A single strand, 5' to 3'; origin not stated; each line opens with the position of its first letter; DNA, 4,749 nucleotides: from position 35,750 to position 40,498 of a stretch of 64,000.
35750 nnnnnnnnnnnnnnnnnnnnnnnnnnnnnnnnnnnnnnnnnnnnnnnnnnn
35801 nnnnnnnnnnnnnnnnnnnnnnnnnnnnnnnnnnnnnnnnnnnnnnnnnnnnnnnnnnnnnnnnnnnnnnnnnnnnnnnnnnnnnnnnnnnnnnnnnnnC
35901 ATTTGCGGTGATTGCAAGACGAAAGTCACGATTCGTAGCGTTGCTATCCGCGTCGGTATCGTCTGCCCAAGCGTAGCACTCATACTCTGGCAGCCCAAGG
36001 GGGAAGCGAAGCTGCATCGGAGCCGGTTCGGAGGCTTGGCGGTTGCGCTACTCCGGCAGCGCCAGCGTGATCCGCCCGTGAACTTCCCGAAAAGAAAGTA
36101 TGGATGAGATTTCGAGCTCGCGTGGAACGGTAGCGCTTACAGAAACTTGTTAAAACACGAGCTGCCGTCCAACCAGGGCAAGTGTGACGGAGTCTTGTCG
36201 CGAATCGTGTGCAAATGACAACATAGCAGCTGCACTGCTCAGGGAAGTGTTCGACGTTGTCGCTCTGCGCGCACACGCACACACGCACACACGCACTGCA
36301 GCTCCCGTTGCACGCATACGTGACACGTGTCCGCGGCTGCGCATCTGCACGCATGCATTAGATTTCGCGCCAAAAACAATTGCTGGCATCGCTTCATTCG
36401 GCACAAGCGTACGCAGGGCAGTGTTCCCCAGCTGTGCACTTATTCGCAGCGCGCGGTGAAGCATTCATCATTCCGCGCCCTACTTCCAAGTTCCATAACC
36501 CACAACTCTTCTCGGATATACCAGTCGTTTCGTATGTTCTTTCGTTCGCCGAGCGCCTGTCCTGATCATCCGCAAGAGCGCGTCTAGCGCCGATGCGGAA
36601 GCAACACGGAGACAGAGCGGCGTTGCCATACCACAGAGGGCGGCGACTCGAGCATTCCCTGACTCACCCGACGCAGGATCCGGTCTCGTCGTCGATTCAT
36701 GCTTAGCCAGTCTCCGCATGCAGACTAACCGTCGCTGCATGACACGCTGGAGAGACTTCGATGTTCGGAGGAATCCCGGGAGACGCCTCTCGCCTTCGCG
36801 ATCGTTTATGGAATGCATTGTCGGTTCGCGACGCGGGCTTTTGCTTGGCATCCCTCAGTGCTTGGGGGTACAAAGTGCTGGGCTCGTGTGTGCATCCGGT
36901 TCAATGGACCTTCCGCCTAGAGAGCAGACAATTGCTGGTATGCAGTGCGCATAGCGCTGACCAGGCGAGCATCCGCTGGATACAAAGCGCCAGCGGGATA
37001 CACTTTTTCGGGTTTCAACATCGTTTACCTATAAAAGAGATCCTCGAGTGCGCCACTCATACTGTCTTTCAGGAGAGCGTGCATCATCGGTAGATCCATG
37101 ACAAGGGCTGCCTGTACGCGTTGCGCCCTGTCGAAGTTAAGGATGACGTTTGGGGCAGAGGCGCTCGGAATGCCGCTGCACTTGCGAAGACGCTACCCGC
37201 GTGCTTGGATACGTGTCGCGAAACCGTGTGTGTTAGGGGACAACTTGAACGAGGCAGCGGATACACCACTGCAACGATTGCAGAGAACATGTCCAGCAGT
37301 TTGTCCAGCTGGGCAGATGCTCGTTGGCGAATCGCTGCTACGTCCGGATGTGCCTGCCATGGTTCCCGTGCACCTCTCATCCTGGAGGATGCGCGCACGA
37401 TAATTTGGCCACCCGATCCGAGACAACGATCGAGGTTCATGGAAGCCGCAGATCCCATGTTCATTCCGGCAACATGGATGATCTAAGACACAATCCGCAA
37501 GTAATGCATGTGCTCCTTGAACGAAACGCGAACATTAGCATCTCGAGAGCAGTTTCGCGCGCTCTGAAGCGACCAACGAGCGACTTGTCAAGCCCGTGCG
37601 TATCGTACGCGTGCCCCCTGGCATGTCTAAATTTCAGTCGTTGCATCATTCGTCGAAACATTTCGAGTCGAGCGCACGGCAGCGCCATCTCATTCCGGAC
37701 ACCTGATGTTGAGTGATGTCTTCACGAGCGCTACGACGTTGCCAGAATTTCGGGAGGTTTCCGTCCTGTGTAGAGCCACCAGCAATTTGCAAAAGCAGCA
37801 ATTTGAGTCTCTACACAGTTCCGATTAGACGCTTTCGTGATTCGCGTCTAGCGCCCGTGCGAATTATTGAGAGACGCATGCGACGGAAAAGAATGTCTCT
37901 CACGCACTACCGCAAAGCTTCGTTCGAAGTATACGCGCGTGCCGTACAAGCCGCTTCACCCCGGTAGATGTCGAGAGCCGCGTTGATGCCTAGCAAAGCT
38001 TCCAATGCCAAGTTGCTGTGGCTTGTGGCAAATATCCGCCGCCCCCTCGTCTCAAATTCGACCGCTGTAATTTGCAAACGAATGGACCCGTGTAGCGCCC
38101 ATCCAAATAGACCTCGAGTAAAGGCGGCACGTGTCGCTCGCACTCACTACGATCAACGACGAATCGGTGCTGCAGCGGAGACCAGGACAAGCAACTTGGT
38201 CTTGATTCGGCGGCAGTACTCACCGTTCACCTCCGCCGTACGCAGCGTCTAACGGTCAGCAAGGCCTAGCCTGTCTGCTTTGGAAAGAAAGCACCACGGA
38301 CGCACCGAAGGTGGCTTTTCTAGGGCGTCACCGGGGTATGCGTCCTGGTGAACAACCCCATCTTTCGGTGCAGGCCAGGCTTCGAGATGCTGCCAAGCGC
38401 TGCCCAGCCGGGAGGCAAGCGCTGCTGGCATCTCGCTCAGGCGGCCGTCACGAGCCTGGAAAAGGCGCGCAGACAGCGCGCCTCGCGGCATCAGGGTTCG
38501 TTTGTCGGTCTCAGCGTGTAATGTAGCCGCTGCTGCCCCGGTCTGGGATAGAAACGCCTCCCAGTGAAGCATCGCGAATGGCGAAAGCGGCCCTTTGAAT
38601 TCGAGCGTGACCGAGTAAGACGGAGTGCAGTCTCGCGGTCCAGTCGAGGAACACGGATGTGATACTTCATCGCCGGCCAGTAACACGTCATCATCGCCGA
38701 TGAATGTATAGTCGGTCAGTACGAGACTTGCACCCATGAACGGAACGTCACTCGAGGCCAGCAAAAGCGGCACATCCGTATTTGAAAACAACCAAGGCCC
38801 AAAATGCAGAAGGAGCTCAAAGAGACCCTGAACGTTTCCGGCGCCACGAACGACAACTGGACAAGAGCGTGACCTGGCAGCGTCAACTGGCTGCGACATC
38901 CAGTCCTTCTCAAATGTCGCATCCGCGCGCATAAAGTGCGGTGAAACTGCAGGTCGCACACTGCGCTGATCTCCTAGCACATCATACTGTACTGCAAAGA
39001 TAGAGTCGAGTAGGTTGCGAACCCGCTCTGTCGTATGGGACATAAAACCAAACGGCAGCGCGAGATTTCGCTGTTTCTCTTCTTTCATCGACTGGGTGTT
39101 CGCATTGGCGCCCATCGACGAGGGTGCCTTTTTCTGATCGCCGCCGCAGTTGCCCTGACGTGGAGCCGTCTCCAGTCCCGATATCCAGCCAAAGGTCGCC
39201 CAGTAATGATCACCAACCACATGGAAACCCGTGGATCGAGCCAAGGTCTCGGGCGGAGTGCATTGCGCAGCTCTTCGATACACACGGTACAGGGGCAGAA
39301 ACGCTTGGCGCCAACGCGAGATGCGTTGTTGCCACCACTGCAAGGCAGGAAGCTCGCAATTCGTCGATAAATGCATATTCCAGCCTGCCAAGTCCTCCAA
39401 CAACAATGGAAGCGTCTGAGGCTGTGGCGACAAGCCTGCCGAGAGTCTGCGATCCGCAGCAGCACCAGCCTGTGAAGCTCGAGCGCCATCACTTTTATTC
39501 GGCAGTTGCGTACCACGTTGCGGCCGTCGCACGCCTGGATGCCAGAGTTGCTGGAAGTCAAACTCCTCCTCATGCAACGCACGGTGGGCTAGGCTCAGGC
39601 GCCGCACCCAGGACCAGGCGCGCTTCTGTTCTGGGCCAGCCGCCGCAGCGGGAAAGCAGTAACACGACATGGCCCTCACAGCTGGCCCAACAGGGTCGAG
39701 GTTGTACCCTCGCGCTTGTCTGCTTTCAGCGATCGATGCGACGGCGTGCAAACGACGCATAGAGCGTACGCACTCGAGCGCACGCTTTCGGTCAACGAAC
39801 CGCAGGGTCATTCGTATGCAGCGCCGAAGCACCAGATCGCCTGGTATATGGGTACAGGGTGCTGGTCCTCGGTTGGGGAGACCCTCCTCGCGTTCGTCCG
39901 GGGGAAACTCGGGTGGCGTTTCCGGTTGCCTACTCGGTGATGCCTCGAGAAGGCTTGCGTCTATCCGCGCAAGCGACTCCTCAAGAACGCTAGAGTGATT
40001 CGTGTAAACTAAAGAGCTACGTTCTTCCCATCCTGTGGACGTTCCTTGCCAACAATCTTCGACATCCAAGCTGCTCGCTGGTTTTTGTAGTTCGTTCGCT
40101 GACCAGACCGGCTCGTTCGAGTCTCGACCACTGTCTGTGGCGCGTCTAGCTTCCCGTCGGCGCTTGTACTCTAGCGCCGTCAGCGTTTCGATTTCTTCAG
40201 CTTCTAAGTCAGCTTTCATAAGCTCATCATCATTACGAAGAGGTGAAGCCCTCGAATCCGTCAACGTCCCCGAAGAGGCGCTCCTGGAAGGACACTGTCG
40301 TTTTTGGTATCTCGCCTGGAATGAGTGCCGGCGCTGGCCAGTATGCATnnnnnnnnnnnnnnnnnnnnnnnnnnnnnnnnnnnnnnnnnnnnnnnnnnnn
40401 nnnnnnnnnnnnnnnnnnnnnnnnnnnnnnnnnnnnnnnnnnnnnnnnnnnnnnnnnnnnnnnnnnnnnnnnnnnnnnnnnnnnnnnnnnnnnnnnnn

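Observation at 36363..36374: Perfect bidirectional E2F consensus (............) upstream of MCM8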

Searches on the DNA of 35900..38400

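Call 66: search_rna_families(source=window, start=35900, end=38400, threshold=evalue, max_evalue=1)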
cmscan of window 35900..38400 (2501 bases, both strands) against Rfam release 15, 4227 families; matches with E-value up to 1: 0.
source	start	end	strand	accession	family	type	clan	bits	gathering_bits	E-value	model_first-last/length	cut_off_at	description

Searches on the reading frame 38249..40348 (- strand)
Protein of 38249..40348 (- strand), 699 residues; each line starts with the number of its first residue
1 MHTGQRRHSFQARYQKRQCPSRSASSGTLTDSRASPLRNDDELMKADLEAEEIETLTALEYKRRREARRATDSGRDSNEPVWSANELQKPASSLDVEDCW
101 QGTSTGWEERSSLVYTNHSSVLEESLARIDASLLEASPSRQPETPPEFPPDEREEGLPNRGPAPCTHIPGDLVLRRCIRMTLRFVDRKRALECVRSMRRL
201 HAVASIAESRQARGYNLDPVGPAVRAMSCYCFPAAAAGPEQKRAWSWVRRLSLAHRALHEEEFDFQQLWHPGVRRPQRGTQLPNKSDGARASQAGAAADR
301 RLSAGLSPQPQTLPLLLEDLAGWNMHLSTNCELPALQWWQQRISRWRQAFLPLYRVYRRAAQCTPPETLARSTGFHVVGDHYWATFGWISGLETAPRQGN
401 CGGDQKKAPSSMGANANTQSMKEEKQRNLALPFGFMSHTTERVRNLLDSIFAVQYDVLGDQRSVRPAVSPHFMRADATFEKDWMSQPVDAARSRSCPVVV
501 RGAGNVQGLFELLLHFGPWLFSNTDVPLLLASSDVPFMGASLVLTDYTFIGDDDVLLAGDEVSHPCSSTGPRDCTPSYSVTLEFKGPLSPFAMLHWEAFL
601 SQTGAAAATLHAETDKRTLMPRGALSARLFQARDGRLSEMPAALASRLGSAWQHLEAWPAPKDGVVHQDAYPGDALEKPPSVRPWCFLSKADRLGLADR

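Call 6: search_protein_families(library=pfam, proteins=[window:38249-40348:-])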
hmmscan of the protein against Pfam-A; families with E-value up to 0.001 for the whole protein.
window:38249-40348:- (699 aa): 0 families

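Call 80: search_protein_families(library=pfam, proteins=[window:38249-40348:-], max_evalue=1)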
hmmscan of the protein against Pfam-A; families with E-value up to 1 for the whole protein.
window:38249-40348:- (699 aa): 0 families

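Call 83: search_solved_structures(query=A3, max_evalue=1, show_alignments=1)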
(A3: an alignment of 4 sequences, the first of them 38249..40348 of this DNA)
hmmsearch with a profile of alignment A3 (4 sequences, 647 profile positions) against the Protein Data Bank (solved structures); distinct sequences matched with E-value up to 1: 0.

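Call 95: predict_structure(protein=window:38249-40348:-)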
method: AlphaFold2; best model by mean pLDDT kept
length: 699 residues; sequences in the alignment: 1
mean_pLDDT: 39.4   pTM: 0.24
mean pLDDT of the five models: 39.4, 30.0, 29.7, 25.9, 25.9
residues with pLDDT >= 90: 0; 70-90: 3; 50-70: 77; < 50: 619
segments of 3 or more residues with pLDDT < 50: 1-14, 16-40, 72-174, 179-187, 229-248, 250-311, 313-506, 520-595, 597-699
pLDDT, mean of each block of 10 residues (from residue 1): 37 42 34 41 56 64 61 41 33 31 36 39 44 39 40 37 36 49 48 55 59 54 51 44 47 46 38 32 30 34 33 41 36 36 37 40 41 37 35 31 36 33 31 33 34 28 24 34 37 39 45 50 41 34 28 34 41 40 42 46 43 36 33 32 38 37 35 38 33 34
secondary structure, 60 per line:
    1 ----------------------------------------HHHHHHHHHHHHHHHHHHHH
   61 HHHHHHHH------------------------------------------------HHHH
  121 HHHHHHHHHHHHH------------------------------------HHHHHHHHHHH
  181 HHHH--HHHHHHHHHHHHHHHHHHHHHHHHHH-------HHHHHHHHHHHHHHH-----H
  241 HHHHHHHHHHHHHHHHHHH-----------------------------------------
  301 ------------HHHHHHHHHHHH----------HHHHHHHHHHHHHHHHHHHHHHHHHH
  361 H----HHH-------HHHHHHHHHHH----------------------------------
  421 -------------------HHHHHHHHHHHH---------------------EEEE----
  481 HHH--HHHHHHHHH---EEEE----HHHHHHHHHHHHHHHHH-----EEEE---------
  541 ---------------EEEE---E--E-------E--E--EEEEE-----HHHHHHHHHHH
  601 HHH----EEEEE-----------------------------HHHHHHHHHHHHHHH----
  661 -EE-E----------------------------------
elements in order (helices of 4 or more, strands of 3 or more residues): H41-68 H117-133 H170-184 H187-212 H220-234 H240-259 H313-324 H335-361 H376-386 H440-451 E473-476 H486-494 E498-501 H506-522 E528-531 E556-559 E580-584 H590-603 E608-612 H642-656
